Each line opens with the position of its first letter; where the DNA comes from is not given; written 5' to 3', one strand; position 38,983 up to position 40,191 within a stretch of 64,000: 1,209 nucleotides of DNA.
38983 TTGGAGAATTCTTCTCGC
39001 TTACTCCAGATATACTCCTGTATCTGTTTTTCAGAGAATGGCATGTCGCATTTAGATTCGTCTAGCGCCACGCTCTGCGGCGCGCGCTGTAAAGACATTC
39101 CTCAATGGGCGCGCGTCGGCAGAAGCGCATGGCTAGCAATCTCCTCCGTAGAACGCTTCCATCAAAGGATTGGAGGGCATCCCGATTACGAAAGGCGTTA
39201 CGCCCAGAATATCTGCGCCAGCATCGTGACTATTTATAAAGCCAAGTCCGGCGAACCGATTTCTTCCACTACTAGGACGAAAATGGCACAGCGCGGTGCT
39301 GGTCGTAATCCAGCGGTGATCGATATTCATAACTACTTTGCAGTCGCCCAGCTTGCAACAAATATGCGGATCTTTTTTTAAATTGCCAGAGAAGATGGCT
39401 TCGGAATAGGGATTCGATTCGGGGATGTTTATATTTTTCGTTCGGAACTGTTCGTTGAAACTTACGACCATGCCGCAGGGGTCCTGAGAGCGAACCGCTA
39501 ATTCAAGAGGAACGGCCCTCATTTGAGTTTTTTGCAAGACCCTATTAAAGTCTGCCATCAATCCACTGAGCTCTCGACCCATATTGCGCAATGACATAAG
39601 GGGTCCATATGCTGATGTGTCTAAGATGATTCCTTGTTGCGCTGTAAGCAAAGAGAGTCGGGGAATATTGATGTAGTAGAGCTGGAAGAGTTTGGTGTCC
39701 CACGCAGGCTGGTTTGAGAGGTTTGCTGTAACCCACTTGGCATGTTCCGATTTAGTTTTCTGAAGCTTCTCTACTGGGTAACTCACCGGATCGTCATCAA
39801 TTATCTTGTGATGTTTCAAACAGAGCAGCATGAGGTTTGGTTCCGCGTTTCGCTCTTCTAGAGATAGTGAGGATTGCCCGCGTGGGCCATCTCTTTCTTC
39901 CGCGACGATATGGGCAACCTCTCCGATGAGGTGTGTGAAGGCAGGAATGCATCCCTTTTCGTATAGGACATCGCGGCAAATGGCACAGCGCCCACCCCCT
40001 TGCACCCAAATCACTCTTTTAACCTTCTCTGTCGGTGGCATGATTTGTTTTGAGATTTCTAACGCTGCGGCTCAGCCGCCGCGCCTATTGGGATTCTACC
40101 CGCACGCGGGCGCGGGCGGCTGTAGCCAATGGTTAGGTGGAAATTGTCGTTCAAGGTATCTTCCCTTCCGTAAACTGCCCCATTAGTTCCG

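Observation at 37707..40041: Adjacent HNH-plus-X and PD-(D/E)xK-plus-Y proteins: possible two-component effector pair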

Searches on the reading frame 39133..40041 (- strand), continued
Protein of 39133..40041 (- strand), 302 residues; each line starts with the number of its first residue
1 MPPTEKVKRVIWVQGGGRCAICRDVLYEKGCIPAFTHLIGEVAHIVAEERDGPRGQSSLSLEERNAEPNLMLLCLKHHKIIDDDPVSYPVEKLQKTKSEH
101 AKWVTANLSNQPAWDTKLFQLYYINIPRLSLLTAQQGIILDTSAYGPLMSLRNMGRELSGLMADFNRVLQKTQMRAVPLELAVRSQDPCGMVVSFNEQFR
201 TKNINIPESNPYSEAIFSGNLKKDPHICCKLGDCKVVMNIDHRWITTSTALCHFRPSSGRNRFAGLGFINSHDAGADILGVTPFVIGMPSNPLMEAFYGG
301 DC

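Call 49: search_dna_similar(query=window:39133-40041:-, collection=plasmids, mode=protein, max_rows=12)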
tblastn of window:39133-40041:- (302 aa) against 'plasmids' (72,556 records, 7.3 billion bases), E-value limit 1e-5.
Records with a match: 143; places in all: 145; records where one place covers at least 80% of the query: 0.
Best place of each record, by identity: <60% 143.
By first word of the organism name: Klebsiella 21; Agrobacterium 20; Enterobacter 10; Pseudomonas 10; Rhizobium 7; Rhodococcus 6; Bacillus 5; Citrobacter 5; Streptomyces 4; Acinetobacter 4; and 35 more.
By predicted mobility (MOB-suite, as given by PLSDB): non-mobilizable 54; conjugative 49; mobilizable 40.
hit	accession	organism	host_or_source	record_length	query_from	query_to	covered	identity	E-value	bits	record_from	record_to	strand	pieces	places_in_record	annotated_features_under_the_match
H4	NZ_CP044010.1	Rhizobium sp. BG6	Prosopis cineraria,pure bacterial ...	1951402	1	208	69%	31.6%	2e-18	93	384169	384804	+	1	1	none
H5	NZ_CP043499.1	Rhizobium grahamii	Prosopis cineraria,pure bacterial ...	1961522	1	208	69%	31.6%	2e-18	93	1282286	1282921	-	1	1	none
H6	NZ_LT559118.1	Nonomuraea gerenzanensis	-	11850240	1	133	44%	38.3%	7e-16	85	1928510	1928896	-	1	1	none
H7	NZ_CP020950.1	Rhizobium sp. CIAT894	-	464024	5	164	53%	31.3%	2e-10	69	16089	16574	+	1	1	HNH endonuclease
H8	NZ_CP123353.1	Agrobacterium pusense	laboratory contaminant from a culture ...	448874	5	164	53%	30.7%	6e-10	67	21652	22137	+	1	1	HNH endonuclease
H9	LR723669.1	Rhizobium sp. Khangiran2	contaminated soil sample obtained from ...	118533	5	164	53%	30.7%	6e-10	67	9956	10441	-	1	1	HNH endonuclease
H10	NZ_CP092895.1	Agrobacterium tumefaciens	soil,soil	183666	5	164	53%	30.7%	7e-10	67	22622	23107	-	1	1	HNH endonuclease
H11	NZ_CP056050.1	Agrobacterium vitis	Vitis vinifera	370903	5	164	53%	30.7%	4e-8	62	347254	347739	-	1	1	HNH endonuclease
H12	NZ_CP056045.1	Agrobacterium vitis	Vitis vinifera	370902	5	164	53%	30.7%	4e-8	62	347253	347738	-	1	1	HNH endonuclease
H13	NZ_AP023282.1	Agrobacterium vitis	Vitis vinifera,grapevine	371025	5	164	53%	30.7%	4e-8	62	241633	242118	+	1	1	HNH endonuclease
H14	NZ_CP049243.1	Allorhizobium pseudoryzae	cell culture,soil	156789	5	175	57%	28.5%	6e-7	58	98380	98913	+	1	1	HNH endonuclease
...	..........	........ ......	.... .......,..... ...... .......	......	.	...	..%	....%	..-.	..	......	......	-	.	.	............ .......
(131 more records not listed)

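Call 53: search_protein_families(library=pfam, alignment_id=A1, max_evalue=0.01)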
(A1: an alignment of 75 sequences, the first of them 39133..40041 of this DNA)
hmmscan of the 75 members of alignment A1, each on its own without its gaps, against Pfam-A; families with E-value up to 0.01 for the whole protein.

A. member 1, window:39133-40041:- (302 aa): 1 family
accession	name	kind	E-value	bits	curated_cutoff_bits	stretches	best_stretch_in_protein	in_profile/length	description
PF13391.12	HNH_2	-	0.0024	18.1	21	1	19-82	1-59/66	HNH endonuclease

B. families by the number of members that match (of 75 scanned): 4 families
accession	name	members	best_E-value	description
PF13391.12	HNH_2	69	3.2e-07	HNH endonuclease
PF05290.17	Baculo_IE-1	1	0.005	Baculovirus immediate-early protein (IE-0)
PF01844.29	HNH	1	0.0052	HNH endonuclease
PF24921.1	RING_XB3-XBAT31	1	0.0074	E3 ubiquitin-protein ligase XB3/XBAT31 RING finger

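Call 58: search_protein_families(library=pfam, alignment_id=A5, max_evalue=0.01)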
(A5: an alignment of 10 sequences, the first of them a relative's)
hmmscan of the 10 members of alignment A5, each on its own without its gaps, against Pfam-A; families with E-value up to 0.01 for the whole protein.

A. member 1, P0093 (339 aa): 1 family
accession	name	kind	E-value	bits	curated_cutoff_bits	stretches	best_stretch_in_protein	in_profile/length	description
PF13391.12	HNH_2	-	0.0011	19.2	21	0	37-77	11-56/66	HNH endonuclease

B. families by the number of members that match (of 10 scanned): 1 family
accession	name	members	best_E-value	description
PF13391.12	HNH_2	9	8.6e-05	HNH endonuclease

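Call 74: find_related_loci(query=A1, collection=viral_contigs, flank=6000)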
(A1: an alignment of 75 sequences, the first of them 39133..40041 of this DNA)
Query A1 (302 aa) in viral_contigs; peptide patterns used: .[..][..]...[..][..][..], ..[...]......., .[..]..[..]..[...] (x = any residue, [..] = any of these).
216 stretches matched a pattern; 34 encode a relative of the query (tblastn E <= 1e-3); 34 distinct loci.
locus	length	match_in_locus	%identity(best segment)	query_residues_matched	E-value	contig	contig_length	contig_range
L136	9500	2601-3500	54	1-299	1e-111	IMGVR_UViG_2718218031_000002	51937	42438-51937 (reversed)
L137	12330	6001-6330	46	1-110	1e-23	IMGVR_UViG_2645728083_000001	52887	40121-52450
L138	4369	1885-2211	44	1-109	2e-23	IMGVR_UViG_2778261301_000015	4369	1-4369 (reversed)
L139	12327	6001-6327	44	1-109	6e-23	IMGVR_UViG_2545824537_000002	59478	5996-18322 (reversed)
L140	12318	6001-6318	43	6-109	1e-22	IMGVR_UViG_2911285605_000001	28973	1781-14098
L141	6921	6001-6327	41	1-109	3e-22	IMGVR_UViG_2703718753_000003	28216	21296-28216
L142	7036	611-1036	35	1-137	5e-22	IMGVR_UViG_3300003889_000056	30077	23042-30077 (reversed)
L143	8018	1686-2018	41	1-109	2e-21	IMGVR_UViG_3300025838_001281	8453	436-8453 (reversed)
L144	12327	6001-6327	44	1-109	2e-23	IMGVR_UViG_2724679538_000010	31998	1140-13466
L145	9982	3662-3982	37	4-109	1e-17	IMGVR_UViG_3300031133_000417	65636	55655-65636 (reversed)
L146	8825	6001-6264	38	16-110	1e-13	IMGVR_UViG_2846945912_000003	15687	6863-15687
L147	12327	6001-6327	33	1-110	1e-13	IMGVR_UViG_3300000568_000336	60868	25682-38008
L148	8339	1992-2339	33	1-112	2e-13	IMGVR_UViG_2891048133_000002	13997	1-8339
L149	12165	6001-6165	58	41-93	5e-13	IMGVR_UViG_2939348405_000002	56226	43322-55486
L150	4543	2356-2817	29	10-162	7e-13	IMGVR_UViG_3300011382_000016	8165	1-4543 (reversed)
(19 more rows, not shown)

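Call 111: search_solved_structures(query=A5, max_evalue=0.001)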
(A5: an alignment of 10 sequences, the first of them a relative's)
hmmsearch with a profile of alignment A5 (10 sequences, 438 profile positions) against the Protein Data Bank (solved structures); distinct sequences matched with E-value up to 0.001: 10.
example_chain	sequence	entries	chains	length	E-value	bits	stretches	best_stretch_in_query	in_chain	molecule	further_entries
9om4_A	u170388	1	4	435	2.9e-153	514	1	1-434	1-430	HNH endonuclease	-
7rwk_A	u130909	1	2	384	9.3e-21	77.3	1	2-113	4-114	SAVED domain-containing protein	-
8ysq_A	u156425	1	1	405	3e-18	69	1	3-116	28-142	SAVED domain-containing protein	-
7rwm_A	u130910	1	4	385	1.5e-15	60.1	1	5-113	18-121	SAVED domain-containing protein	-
8fm1_A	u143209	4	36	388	5e-10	42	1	7-109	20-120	SAVED domain-containing protein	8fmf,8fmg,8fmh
9qbp_A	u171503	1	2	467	1.2e-09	40.7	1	134-327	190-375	DUF4365 domain-containing protein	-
9qbl_A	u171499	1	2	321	1.8e-09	40.1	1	175-359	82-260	DUF4365 domain-containing protein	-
9qbq_A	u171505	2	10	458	3.9e-09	39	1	175-329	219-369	DUF4365 domain-containing protein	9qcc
9jsb_D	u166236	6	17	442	4.3e-09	38.9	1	134-328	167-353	DREN-APAZ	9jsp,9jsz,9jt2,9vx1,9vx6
9dif_A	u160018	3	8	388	2.6e-08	36.3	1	7-109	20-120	HNH endonuclease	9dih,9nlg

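Call 115: search_protein_families(library=phrogs, proteins=[window:39133-40041:-], max_evalue=0.001)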
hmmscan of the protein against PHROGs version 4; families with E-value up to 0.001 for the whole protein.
window:39133-40041:- (302 aa): 4 families
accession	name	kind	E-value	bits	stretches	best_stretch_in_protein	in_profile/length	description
phrog_37652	-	unknown function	6.1e-09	36.7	1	9-108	13-106/253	-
phrog_29098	-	unknown function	2.3e-06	27.8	1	37-105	46-114/486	-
phrog_21516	-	unknown function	5.8e-05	24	1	40-97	37-94/252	-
phrog_740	-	DNA, RNA and nucleotide metabolism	7.8e-05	22.8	1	4-85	26-88/332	HNH endonuclease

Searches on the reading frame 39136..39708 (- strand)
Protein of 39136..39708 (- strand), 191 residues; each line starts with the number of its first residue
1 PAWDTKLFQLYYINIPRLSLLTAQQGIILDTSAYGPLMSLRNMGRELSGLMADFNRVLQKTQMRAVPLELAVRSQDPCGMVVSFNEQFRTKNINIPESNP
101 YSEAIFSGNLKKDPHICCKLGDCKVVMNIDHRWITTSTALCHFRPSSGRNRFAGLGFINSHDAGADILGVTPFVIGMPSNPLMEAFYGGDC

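Call 60: search_protein_representatives(alignment_id=A3)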
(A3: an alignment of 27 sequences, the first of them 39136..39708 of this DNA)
Query: 27 sequences, 190 profile positions. Proteins with E-value up to 0.001 (for the whole library): 263; up to 1e-10: 207; up to 1e-30: 91. The best 150 are listed.
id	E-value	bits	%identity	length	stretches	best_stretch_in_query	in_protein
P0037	1.3e-82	292.0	-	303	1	2-188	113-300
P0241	4.5e-81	287.0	-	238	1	2-189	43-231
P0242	9.0e-69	246.9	-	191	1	2-186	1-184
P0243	4.1e-66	238.2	-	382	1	2-185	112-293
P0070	1.0e-65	236.9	-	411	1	2-185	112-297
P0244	1.4e-62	226.7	-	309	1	2-178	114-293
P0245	3.0e-58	212.6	-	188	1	1-180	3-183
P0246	9.8e-55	201.1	-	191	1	2-183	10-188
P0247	1.9e-53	196.9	-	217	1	25-181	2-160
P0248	3.5e-53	196.1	-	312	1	2-182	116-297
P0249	3.6e-53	196.0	-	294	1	2-183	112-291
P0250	5.0e-53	195.5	-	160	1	44-166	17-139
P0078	9.0e-53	194.7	-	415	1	2-184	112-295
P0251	6.2e-52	192.0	-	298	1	2-186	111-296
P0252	6.3e-52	192.0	-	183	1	7-183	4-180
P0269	1.2e-44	168.2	-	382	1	2-188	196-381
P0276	9.7e-43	162.0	-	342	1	2-187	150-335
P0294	3.1e-37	144.1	-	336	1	2-183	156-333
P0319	2.5e-31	124.8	-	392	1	2-187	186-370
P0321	3.3e-31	124.4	-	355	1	2-186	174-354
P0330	1.2e-29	119.3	-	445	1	2-181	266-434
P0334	3.6e-29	117.7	-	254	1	2-137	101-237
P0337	2.7e-28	114.9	-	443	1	2-181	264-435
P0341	5.1e-28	114.0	-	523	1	2-186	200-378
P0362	8.5e-23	97.0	-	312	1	2-188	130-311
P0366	1.0e-22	96.7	-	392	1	2-179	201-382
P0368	1.8e-22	95.9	-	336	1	2-185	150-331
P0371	5.5e-22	94.3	-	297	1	2-178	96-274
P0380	8.2e-21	90.5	-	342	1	2-187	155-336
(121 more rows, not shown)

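Call 61: search_protein_families(library=pfam, proteins=[P0269, P0276, P0294, P0319, P0321, P0330, P0337, P0341, P0366, P0368], max_evalue=0.01)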
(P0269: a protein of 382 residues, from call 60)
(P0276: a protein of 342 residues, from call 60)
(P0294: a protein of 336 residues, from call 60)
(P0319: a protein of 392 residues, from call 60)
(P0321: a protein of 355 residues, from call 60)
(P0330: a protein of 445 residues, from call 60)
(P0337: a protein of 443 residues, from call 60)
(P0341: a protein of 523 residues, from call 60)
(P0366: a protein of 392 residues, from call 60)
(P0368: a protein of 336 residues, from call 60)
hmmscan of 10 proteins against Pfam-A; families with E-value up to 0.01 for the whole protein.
P0269 (382 aa): 3 families
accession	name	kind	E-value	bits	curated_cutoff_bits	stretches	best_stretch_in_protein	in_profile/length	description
PF00383.29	dCMP_cyt_deam_1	-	3.5e-13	49.8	25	1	30-132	2-101/102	Cytidine and deoxycytidylate deaminase zinc-binding region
PF18785.7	Inv-AAD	-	1.4e-08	35.1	26.5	1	75-157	31-116/129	Invertebrate-AID/APOBEC-deaminase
PF14437.12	MafB19-deam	-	1.6e-08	35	27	1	35-143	6-111/142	MafB19-like deaminase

P0276 (342 aa): 2 families
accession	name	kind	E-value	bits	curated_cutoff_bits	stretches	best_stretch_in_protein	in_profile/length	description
PF13676.11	TIR_2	-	1.5e-22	80.8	28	1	5-122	1-114/122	TIR domain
PF01582.25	TIR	-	4.4e-13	49.8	21.3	1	3-105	2-105/179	TIR domain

P0294 (336 aa): 0 families

P0319 (392 aa): 2 families
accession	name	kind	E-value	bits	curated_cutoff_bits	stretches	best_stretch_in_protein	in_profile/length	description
PF08357.16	SEFIR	-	1.6e-15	58.1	23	1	15-143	2-141/150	SEFIR domain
PF13676.11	TIR_2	-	7.4e-13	49.5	28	1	16-150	1-117/122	TIR domain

P0321 (355 aa): 2 families
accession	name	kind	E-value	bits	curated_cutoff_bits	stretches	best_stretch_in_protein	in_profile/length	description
PF13676.11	TIR_2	-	1.9e-12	48.2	28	1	8-116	2-105/122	TIR domain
PF01582.25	TIR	-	0.0075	16.5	21.3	0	13-107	12-102/179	TIR domain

P0330 (445 aa): 10 families
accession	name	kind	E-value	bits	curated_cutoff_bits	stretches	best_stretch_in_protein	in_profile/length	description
PF02450.21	LCAT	-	2.2e-08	34.2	21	1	80-139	106-166/392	Lecithin:cholesterol acyltransferase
PF07819.20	PGAP1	-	7e-08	32.9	24.3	1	92-149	88-143/233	PGAP1-like alpha/beta domain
PF06028.17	DUF915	-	3.3e-07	30.4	22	1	93-145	101-153/255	Alpha/beta hydrolase of unknown function (DUF915)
PF05057.20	DUF676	-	7.9e-07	29.2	20.3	1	17-144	5-134/217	Putative serine esterase (DUF676)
PF24096.1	DUF7379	-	1e-06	29.3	33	1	77-150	52-127/191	Domain of unknown function (DUF7379)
PF02089.21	Palm_thioest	-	3.7e-06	27.3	26.8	1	21-140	3-115/254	Palmitoyl protein thioesterase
PF12697.13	Abhydrolase_6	-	2.5e-05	25.5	26.3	1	21-133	2-93/217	Alpha/beta hydrolase family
PF12146.15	Hydrolase_4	-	3.8e-05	23.5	27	1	91-200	72-168/239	Serine aminopeptidase, S33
PF00561.26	Abhydrolase_1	-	0.00011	22.3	25.8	1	96-135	70-106/245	alpha/beta hydrolase fold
PF01764.32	Lipase_3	-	0.0039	17.5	22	1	60-138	31-107/140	Lipase (class 3)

P0337 (443 aa): 4 families
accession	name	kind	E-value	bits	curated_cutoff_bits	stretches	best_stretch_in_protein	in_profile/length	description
PF05057.20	DUF676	-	2.3e-10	40.8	20.3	1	15-158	6-132/217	Putative serine esterase (DUF676)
PF07819.20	PGAP1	-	6.4e-07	29.8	24.3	1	58-210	40-182/233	PGAP1-like alpha/beta domain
PF00561.26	Abhydrolase_1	-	0.00014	22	25.8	1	16-148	2-101/245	alpha/beta hydrolase fold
PF02450.21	LCAT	-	0.00074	19.3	21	1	111-226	120-215/392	Lecithin:cholesterol acyltransferase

P0341 (523 aa): 1 family
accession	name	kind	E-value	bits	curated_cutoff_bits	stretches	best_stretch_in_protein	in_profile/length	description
PF21941.2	SMEK_N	-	2.2e-22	79.9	27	1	17-165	1-140/140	SMEK domain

P0366 (392 aa): 0 families

P0368 (336 aa): 0 families

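Call 63: search_protein_families(library=padloc, proteins=[P0269, P0276, P0294, P0319, P0321, P0330, P0337, P0341, P0366, P0368], max_evalue=0.001)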
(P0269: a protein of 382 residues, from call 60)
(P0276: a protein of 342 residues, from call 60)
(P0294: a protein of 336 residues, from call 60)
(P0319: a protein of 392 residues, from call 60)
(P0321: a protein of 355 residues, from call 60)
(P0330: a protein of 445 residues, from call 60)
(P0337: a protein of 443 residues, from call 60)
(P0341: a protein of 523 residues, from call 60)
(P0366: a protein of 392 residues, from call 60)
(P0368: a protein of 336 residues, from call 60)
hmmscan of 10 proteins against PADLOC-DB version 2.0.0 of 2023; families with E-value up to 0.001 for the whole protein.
P0269 (382 aa): 0 families

P0276 (342 aa): 12 families
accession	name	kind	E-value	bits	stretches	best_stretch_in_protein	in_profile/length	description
PDLC05062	PDC-S66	-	1.2e-60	203.4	1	3-133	149-280/282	-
PDLC00417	ThsB1|ThsB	-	7.8e-34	115.5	1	3-120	167-285/303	TIR-like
PDLC02962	RT-TIR_XII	-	1.9e-14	51.4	1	4-133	347-472/478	single gene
PDLC00424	ThsB1|ThsB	-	1.8e-12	45.6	1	4-133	103-232/234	TIR-like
PDLC02421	Aga_TIR-PNTD1-PNTD2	-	8.4e-11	39.6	1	5-78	6-80/430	Class I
PDLC02403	Aga_TIR-PNTD1-PNTD2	-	1.2e-10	39.1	1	5-83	5-82/443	Class I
PDLC02012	SAVED5--SAVED_TIR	-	1.2e-10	39.1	1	4-87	15-96/404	-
PDLC02961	RT-TIR_XII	-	1.9e-10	38.3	1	4-116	349-451/475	single gene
PDLC03957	bSEFIR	-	1.4e-08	32.9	1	5-70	41-108/412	-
PDLC03015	TIR-NLR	-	2.4e-08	31.1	1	5-78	4-75/824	-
PDLC00430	ThsB1|ThsB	-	0.00046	17.8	1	4-54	66-116/269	TIR-like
PDLC00728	Effector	-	0.00059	16.9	1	4-55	11-65/432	TIR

P0294 (336 aa): 0 families

P0319 (392 aa): 1 family
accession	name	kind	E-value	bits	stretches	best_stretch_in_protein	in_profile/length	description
PDLC03957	bSEFIR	-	1.3e-37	128.5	1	12-167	37-193/412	-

P0321 (355 aa): 2 families
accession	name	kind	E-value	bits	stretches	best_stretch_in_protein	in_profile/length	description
PDLC00420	ThsB1|ThsB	-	2.4e-54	182.7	1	6-150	3-147/319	TIR-like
PDLC02012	SAVED5--SAVED_TIR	-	0.00027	18.1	1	6-101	15-105/404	-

P0330 (445 aa): 1 family
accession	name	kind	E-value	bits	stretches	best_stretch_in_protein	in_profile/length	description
PDLC03851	LmuA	-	8.3e-20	69.9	1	72-246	57-188/343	-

P0337 (443 aa): 1 family
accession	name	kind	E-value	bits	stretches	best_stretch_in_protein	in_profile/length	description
PDLC03851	LmuA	-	1.5e-33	115.1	1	12-256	7-185/343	-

P0341 (523 aa): 1 family
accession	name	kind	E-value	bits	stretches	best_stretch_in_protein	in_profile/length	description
PDLC02399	Aga_REase-PNTD1-PNTD2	-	1.1e-17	62.1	1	9-182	1-166/463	Class I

P0366 (392 aa): 1 family
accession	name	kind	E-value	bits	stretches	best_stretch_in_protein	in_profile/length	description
PDLC00735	Effector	-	2.4e-15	54.4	1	1-100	1-100/462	Endonuclease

P0368 (336 aa): 0 families

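Call 78: search_protein_families(library=pfam, proteins=[P0334, P0362, P0371, P0380, P0294, P0366, P0368], max_evalue=1)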
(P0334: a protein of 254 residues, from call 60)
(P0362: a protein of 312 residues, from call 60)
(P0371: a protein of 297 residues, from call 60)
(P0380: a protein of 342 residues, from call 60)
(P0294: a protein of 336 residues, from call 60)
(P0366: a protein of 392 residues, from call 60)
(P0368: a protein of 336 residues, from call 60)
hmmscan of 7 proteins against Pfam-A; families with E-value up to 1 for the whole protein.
P0334 (254 aa): 4 families
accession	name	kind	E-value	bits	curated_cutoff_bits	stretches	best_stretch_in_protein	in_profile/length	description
PF01844.29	HNH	-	8e-06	26.4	21.4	1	19-58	5-42/47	HNH endonuclease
PF14279.12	HNH_5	-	0.00014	22.1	27.5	1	19-59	1-42/56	HNH endonuclease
PF13391.12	HNH_2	-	0.021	15.1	21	1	19-58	1-56/66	HNH endonuclease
PF03264.19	Cytochrom_NNT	-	0.17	12.1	24.1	1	10-61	119-168/174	NapC/NirT cytochrome c family, N-terminal region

P0362 (312 aa): 0 families

P0371 (297 aa): 0 families

P0380 (342 aa): 0 families

P0294 (336 aa): 1 family
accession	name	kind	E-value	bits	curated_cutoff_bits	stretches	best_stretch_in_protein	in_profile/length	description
PF13156.12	Mrr_cat_2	-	0.018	15.4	22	1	26-107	14-95/127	Restriction endonuclease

P0366 (392 aa): 0 families

P0368 (336 aa): 0 families

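Call 95: find_encoding_contigs(protein=P0246, flank=4000, max_places=2)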
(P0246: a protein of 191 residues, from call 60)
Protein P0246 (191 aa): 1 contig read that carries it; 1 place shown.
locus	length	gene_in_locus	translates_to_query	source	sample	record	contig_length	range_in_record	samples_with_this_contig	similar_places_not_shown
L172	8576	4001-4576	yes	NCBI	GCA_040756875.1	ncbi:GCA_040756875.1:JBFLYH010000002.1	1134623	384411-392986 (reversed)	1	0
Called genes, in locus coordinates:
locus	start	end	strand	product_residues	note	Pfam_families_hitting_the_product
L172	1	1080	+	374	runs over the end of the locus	PF13289:SIR2_2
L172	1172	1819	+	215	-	-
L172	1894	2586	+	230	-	PF01541:GIY-YIG, PF18755:RAMA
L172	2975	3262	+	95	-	PF05015:HigB-like_toxin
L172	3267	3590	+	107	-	PF01381:HTH_3 (weak)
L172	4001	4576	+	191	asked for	-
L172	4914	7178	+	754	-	-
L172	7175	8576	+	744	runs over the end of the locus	PF13860:FlgD_ig (faint), PF00691:OmpA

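Call 96: find_encoding_contigs(protein=P0276, flank=4000, max_places=2)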
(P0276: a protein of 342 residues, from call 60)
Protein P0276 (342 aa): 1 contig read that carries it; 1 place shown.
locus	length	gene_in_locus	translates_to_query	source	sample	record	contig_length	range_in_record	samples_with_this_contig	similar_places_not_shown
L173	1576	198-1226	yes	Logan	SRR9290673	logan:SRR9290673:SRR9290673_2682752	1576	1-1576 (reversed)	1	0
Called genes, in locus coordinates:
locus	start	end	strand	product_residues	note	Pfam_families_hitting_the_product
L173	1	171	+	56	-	?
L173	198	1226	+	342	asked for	PF01582:TIR, PF13676:TIR_2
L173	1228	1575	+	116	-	?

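Call 112: search_solved_structures(query=A3, max_evalue=10)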
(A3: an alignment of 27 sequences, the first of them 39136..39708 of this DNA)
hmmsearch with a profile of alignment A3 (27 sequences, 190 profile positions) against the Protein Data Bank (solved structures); distinct sequences matched with E-value up to 10: 3.
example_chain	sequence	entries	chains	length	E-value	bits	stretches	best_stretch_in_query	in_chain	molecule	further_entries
4gm6_A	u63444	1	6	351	0.16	14.5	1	40-104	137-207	PfkB family carbohydrate kinase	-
5kzs_A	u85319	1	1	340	0.35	13.4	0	14-66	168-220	Putative cell surface protein, similar to internalin proteins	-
3vjf_A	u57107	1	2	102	1.3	11.5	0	27-59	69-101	WA20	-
